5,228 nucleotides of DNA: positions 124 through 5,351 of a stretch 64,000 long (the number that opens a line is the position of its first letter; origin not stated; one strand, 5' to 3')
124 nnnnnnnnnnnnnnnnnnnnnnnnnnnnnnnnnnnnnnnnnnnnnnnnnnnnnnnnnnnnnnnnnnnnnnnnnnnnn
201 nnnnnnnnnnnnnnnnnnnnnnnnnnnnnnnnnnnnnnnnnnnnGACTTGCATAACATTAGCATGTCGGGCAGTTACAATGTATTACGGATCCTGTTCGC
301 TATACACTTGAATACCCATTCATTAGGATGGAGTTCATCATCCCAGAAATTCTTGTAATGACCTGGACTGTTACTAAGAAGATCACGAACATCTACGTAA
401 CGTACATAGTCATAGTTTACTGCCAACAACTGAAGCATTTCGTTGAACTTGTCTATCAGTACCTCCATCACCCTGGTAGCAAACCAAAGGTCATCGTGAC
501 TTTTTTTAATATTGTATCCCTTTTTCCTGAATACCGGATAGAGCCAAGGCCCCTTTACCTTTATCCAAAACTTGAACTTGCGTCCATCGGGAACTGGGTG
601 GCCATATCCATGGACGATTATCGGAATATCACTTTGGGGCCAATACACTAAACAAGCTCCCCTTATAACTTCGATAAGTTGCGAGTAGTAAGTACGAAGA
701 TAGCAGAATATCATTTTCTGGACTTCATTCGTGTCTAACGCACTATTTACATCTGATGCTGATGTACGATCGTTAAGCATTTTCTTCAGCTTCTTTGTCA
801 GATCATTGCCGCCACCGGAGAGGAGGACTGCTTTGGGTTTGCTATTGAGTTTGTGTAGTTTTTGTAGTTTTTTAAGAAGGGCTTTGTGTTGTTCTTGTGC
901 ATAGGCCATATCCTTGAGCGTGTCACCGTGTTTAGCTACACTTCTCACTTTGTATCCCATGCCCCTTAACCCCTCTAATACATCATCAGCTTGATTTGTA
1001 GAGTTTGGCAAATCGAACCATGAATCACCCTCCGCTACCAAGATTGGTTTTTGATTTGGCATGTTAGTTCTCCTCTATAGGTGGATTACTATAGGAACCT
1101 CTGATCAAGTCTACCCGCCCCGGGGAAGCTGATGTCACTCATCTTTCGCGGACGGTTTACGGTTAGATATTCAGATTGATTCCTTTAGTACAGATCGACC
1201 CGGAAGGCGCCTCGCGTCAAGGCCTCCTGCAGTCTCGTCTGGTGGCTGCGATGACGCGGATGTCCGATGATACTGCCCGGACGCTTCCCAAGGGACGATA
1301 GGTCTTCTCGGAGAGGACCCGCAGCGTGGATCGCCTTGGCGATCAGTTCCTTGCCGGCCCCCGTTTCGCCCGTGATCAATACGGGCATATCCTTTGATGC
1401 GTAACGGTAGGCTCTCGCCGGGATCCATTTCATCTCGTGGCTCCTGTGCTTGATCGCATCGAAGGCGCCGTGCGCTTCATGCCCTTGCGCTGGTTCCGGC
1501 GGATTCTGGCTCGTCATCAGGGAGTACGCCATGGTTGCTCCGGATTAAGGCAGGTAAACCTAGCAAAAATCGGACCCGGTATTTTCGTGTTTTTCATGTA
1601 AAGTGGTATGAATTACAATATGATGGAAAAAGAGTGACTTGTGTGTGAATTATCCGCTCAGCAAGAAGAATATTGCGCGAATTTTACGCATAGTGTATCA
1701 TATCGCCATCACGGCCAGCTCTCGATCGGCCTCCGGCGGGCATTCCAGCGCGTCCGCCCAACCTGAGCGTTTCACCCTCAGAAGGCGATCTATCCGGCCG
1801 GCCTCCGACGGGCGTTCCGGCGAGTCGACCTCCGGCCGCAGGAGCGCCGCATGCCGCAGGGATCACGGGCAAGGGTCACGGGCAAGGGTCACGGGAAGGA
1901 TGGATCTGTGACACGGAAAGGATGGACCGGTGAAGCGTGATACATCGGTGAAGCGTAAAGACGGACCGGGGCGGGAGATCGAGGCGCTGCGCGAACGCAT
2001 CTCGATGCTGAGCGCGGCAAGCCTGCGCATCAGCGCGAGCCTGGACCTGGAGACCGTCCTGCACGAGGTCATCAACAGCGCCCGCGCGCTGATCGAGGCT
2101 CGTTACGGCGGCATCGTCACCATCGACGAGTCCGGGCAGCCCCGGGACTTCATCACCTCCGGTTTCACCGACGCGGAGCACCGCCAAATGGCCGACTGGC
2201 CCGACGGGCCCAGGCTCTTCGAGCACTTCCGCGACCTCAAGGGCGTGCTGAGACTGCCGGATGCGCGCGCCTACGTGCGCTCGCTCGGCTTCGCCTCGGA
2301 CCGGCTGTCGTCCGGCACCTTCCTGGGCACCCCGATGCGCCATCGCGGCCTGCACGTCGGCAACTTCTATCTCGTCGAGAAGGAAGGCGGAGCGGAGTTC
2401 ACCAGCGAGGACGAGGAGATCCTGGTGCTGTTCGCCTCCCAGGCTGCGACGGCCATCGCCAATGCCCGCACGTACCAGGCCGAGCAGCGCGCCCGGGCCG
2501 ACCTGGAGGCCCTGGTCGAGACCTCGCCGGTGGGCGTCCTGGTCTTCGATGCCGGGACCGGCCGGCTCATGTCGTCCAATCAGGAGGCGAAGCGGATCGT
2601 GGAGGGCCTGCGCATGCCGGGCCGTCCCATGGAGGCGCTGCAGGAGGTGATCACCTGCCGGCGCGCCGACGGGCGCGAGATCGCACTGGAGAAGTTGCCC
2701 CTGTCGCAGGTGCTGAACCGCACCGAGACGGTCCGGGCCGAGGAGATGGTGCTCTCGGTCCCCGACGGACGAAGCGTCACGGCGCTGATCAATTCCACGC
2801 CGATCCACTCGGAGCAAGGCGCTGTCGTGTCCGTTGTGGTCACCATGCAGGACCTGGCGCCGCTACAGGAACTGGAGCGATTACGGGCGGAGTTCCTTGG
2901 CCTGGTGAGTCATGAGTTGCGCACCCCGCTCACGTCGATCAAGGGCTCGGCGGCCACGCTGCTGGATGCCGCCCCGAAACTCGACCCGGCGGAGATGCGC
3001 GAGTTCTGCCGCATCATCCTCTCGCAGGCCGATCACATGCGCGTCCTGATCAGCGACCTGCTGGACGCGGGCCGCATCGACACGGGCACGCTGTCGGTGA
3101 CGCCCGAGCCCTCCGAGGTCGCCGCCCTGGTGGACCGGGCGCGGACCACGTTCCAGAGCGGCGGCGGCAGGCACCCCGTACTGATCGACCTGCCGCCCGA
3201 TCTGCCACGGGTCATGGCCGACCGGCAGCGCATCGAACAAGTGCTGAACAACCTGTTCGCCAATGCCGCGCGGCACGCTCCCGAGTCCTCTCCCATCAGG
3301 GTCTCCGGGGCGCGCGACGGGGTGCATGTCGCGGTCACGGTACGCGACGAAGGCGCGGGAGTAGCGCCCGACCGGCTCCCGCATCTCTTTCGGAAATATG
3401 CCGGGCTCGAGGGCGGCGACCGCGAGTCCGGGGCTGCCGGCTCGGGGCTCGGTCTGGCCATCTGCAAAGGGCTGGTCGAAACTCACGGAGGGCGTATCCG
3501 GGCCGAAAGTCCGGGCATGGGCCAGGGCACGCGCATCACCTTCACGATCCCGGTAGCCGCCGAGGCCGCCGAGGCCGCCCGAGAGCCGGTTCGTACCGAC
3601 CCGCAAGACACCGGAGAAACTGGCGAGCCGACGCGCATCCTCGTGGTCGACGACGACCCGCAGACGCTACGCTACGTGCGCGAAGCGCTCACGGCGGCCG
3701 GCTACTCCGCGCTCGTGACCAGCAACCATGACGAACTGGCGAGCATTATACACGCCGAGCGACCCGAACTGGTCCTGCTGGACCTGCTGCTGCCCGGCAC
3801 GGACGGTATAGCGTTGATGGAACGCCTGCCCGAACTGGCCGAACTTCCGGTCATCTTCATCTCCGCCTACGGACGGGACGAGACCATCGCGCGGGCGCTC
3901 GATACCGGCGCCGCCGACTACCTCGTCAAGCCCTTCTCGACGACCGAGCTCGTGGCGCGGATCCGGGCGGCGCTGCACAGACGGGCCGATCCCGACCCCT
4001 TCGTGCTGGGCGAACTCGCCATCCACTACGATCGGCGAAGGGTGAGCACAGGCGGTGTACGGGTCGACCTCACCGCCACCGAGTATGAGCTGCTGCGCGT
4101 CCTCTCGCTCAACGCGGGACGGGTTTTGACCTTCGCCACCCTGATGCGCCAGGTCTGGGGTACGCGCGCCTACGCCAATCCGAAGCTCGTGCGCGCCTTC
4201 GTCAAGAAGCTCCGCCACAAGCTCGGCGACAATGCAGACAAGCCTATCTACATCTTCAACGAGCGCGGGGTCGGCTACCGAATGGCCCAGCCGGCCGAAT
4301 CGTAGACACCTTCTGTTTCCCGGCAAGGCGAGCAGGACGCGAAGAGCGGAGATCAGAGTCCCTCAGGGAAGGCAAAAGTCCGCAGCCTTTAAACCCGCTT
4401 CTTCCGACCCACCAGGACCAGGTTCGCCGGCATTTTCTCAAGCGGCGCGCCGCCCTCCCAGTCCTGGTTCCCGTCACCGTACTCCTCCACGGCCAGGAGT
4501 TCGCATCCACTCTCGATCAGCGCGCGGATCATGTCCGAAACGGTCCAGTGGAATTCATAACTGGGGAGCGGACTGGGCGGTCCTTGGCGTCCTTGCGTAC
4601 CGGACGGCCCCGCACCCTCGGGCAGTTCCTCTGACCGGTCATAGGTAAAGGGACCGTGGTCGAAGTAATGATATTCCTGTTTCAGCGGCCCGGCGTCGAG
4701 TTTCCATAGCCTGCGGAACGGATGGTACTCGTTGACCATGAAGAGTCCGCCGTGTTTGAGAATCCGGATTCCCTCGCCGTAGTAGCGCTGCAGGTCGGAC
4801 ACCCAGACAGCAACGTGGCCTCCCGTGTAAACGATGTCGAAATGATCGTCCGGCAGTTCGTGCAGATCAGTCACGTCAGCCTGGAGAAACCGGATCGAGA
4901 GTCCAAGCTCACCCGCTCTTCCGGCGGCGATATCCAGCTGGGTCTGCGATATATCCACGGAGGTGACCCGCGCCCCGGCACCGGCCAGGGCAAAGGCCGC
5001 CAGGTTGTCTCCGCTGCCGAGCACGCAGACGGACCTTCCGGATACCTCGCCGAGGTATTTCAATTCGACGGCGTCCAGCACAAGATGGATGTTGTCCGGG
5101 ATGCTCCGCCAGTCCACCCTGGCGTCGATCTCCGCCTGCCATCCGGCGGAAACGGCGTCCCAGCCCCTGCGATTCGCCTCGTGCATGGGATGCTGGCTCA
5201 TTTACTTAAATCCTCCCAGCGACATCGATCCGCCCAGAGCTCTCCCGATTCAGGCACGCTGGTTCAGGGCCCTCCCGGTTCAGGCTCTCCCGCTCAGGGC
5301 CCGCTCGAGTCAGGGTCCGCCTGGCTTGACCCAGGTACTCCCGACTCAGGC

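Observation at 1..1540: IS3-family remnant, AT-rich SGNH hydrolase islet and a decayed sigma54-activator fragment: scar of a mobile-element-mediated insertion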

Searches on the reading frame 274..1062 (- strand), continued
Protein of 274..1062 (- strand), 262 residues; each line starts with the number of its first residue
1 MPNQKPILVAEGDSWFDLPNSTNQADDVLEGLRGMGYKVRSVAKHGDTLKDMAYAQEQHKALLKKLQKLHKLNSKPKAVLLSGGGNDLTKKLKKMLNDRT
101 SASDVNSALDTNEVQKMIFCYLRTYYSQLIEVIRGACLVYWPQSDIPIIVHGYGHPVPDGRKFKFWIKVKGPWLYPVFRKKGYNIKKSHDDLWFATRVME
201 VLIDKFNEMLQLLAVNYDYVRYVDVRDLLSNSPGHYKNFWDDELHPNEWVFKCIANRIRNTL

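Call 54: fold_search(model_id=the predicted structure, library=pdb)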
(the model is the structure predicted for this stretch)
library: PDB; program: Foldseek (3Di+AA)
matches with E <= 10: 1577; with E <= 0.001: 83
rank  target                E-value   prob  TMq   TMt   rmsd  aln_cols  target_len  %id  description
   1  8ik1_A                2.0e-09  1.00  0.58  0.72   4.8       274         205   14  EstL5 in complex of PMSF (released 2023-03-29)
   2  7e16_A                4.1e-09  1.00  0.57  0.70   5.8       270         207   14  crystal structure of GDSL esterase from Geobacillus thermodenitrificans (released 2021-04-14)
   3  8ik1_B                1.1e-08  1.00  0.56  0.69   5.8       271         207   14  EstL5 in complex of PMSF (released 2023-03-29)
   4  3bzw_A                4.3e-08  1.00  0.53  0.56  12.0       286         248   13  Crystal structure of a putative lipase from Bacteroides thetaiotaomicron (released 2008-02-05)
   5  4rw0_A                9.3e-08  1.00  0.52  0.71   5.5       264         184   12  Crystal structure of a member of the lipolytic protein G-D-S-L family from Veillonella parvula DSM 2008 (released 2015-01-28)
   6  4iyj_A                1.3e-07  1.00  0.50  0.60   5.8       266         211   16  Crystal structure of a putative acylhydrolase (BACUNI_03406) from Bacteroides uniformis ATCC 8492 at 1.37 A resolution (released 2013-03-06)
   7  3bzw_B                1.5e-07  1.00  0.50  0.53  11.0       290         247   13  Crystal structure of a putative lipase from Bacteroides thetaiotaomicron (released 2008-02-05)
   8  3p94_C                3.5e-07  1.00  0.47  0.60   7.1       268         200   14  Crystal structure of a GDSL-like Lipase (BDI_0976) from Parabacteroides distasonis ATCC 8503 at 1.93 A resolution (released 2010-11-03)
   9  8gr2                  3.7e-07  1.00  0.48  0.58   7.5       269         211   11  Crystal structure of the GDSL-family esterase CJ0610C from Campylobacter jejuni (released 2022-11-16)
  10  4rw0_B                3.9e-07  1.00  0.51  0.70   5.7       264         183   11  Crystal structure of a member of the lipolytic protein G-D-S-L family from Veillonella parvula DSM 2008 (released 2015-01-28)
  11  3bzw_F                4.2e-07  1.00  0.49  0.53  11.1       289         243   13  Crystal structure of a putative lipase from Bacteroides thetaiotaomicron (released 2008-02-05)
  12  3p94_A                5.3e-07  1.00  0.50  0.62   6.1       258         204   15  Crystal structure of a GDSL-like Lipase (BDI_0976) from Parabacteroides distasonis ATCC 8503 at 1.93 A resolution (released 2010-11-03)
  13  4ppy_B                5.3e-07  1.00  0.47  0.58   7.4       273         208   15  Crystal structure of a putative acylhydrolase (BF3764) from Bacteroides fragilis NCTC 9343 at 2.00 A resolution (released 2014-04-02)
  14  7tjb                  7.2e-07  1.00  0.48  0.55   7.3       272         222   12  Structure of Neisseria gonorrhoeae peptidoglycan O-acetyltransferase B (PatB) (released 2023-01-18)
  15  3p94_D                7.6e-07  1.00  0.48  0.61   7.0       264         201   15  Crystal structure of a GDSL-like Lipase (BDI_0976) from Parabacteroides distasonis ATCC 8503 at 1.93 A resolution (released 2010-11-03)
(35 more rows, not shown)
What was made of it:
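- On SGNH/GDSL hydrolase superfamily: All of the top 50 PDB matches are SGNH/GDSL enzymes, best E 2e-9 (call 54).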

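Call 58: search_protein_families(library=ncbifam, proteins=[L083:8597-9517:+], max_evalue=0.00001)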
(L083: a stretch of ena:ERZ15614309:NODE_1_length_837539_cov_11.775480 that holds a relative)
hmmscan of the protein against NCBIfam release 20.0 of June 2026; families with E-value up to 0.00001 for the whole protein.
L083:8597-9517:+ (306 aa): 25 families
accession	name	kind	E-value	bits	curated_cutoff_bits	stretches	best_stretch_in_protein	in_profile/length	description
NF038308.1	RNA_repair_RtcR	equivalog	1.4e-74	251.9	650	1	13-240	201-441/530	RNA repair transcriptional activator RtcR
TIGR01817.1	nifA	equivalog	2e-69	234.8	528.85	1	6-233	210-441/534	nif-specific transcriptional activator NifA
NF041552.1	TF_PrdR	equivalog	3.4e-69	233.7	795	1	8-290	283-571/577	sigma-54 dependent transcriptional regulator PrdR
TIGR02915.1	PEP_resp_reg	equivalog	7.3e-69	232.7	502.6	1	7-298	154-445/445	PEP-CTERM-box response regulator transcription factor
TIGR01818.1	ntrC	equivalog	1.3e-68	231.9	558.6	1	10-236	152-383/463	nitrogen regulation protein NR(I)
NF011695.0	PRK15115.1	equivalog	3.7e-68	230.3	763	1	9-303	152-444/445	two-component system response regulator GlrR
NF008469.0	PRK11361.1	equivalog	7.4e-65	219.4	714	1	12-300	163-459/461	acetoacetate metabolism transcriptional regulator AtoC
NF003451.0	PRK05022.1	equivalog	2e-64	218.2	476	1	12-298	210-511/512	nitric oxide reductase transcriptional regulator NorR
NF050807.1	TransRegFlbDCaul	equivalog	1.6e-60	205.3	750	1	8-283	134-426/454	sigma-54-dependent transcriptional regulator FlbD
NF051870.1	NAssimRespRegNtrX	equivalog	4.7e-60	203.8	600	1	10-289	157-444/452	nitrogen assimilation response regulator NtrX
NF011958.0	PRK15429.1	equivalog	1.5e-59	202.3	830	1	12-228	399-620/692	formate hydrogenlyase transcriptional activator FlhA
TIGR02974.1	phageshock_pspF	equivalog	1.1e-58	199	443.55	1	9-227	16-240/336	phage shock protein operon transcriptional activator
TIGR02329.1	propionate_PrpR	equivalog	1.2e-58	199.1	499.2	1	6-227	226-460/526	propionate catabolism operon regulatory protein PrpR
NF041906.1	V4R_TF_MobR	exception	3e-58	197.6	999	1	12-288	252-537/544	phenol degradation transcriptional regulator MobR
NF008085.0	PRK10820.1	equivalog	1.9e-55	188.5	576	1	1-259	213-475/520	transcriptional regulator TyrR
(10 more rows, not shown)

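Call 60: search_protein_families(library=phrogs, proteins=[window:274-1062:-, L083:10001-10858:+, L084:3820-4638:+, L081:11280-11807:+, L081:11795-12718:+], max_evalue=0.001)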
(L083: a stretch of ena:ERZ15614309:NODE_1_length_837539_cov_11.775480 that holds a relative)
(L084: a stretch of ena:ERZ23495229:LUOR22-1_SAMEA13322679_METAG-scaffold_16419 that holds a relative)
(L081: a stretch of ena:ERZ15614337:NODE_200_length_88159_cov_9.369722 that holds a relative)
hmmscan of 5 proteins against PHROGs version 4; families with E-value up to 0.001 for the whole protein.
window:274-1062:- (262 aa): 1 family
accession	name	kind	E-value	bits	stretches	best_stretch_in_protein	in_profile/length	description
phrog_14008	-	unknown function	4.9e-06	27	1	63-259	100-230/234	-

L083:10001-10858:+ (285 aa): 0 families

L084:3820-4638:+ (272 aa): 0 families

L081:11280-11807:+ (175 aa): 0 families

L081:11795-12718:+ (307 aa): 0 families

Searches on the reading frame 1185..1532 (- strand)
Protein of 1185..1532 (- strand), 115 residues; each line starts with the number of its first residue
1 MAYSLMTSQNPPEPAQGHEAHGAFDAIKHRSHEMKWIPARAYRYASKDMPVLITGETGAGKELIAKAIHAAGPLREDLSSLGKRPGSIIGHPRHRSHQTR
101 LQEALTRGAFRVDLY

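Call 7: search_protein_families(library=pfam, proteins=[window:1185-1532:-], max_evalue=0.01)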
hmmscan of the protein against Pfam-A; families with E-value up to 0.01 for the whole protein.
window:1185-1532:- (115 aa): 2 families
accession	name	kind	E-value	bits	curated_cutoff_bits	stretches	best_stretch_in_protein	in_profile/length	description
PF00158.32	Sigma54_activat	-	3.5e-10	40.3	20.2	1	29-73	3-47/168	Sigma-54 interaction domain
PF14532.12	Sigma54_activ_2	-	1.9e-05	25.4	25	1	37-71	10-44/138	Sigma-54 interaction domain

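Call 11: search_protein_families(library=ncbifam, proteins=[window:1185-1532:-], max_evalue=0.1)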
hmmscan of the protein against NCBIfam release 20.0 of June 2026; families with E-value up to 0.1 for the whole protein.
window:1185-1532:- (115 aa): 27 families (the best 25 are shown)
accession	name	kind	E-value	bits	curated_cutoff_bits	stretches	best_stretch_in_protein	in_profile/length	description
NF038308.1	RNA_repair_RtcR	equivalog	5.3e-11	42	650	1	18-78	173-234/530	RNA repair transcriptional activator RtcR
NF011953.0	PRK15424.1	equivalog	8.8e-10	37.8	703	1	15-79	209-273/538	propionate catabolism operon regulatory protein PrpR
TIGR02329.1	propionate_PrpR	equivalog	1.8e-09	36.8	499.2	1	23-73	210-260/526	propionate catabolism operon regulatory protein PrpR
TIGR01817.1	nifA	equivalog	4.3e-09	35.7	528.85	1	13-73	184-244/534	nif-specific transcriptional activator NifA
NF003451.0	PRK05022.1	equivalog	5.8e-09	35.2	476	1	25-72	190-237/512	nitric oxide reductase transcriptional regulator NorR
NF008085.0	PRK10820.1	equivalog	6.7e-09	34.9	576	1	21-73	200-252/520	transcriptional regulator TyrR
NF008485.2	PRK11388.1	equivalog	1.1e-07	30.6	551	1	19-71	326-378/643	dihydroxyacetone kinase operon transcriptional regulator DhaR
NF041552.1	TF_PrdR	equivalog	1.5e-07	30.1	795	1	20-71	262-313/577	sigma-54 dependent transcriptional regulator PrdR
TIGR02915.1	PEP_resp_reg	equivalog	1.7e-07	30.4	502.6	1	19-74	133-188/445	PEP-CTERM-box response regulator transcription factor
NF011695.0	PRK15115.1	equivalog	1.9e-07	30.2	763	1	25-74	135-184/445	two-component system response regulator GlrR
TIGR01818.1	ntrC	equivalog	6.1e-07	28.6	558.6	1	40-75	149-184/463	nitrogen regulation protein NR(I)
NF011958.0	PRK15429.1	equivalog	1.2e-06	27.5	830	1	21-70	375-424/692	formate hydrogenlyase transcriptional activator FlhA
NF050807.1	TransRegFlbDCaul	equivalog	1.4e-05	24.1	750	1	30-71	123-164/454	sigma-54-dependent transcriptional regulator FlbD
NF041946.1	LuxO_transreg_Vib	equivalog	1.7e-05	23.8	800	1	18-73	126-181/463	quorum-sensing sigma-54 dependent transcriptional regulator LuxO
NF008469.0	PRK11361.1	equivalog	3.6e-05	22.6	714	1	30-70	148-188/461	acetoacetate metabolism transcriptional regulator AtoC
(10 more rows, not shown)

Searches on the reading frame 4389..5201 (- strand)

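Call 7: search_protein_families(library=pfam, proteins=[window:4389-5201:-], max_evalue=0.01)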
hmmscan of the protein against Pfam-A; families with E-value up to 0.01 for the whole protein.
window:4389-5201:- (270 aa): 6 families
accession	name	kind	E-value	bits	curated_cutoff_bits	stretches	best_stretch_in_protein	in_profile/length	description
PF08241.18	Methyltransf_11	-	5.3e-16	59.5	21.2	1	61-155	3-94/95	Methyltransferase domain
PF13649.12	Methyltransf_25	-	1.1e-14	55.3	27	1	62-152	7-97/97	Methyltransferase domain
PF13847.12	Methyltransf_31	-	3.4e-11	43.5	27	1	55-160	4-113/145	Methyltransferase domain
PF08242.18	Methyltransf_12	-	4.2e-08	34.2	30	1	62-154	4-98/98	Methyltransferase domain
PF01209.24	Ubie_methyltran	-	8.1e-07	29.1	20.1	1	62-159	57-154/233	ubiE/COQ5 methyltransferase family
PF01861.22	BpsA_C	-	0.00025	20.8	27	1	49-152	39-142/243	Branched-chain polyamine synthase A C-terminal domain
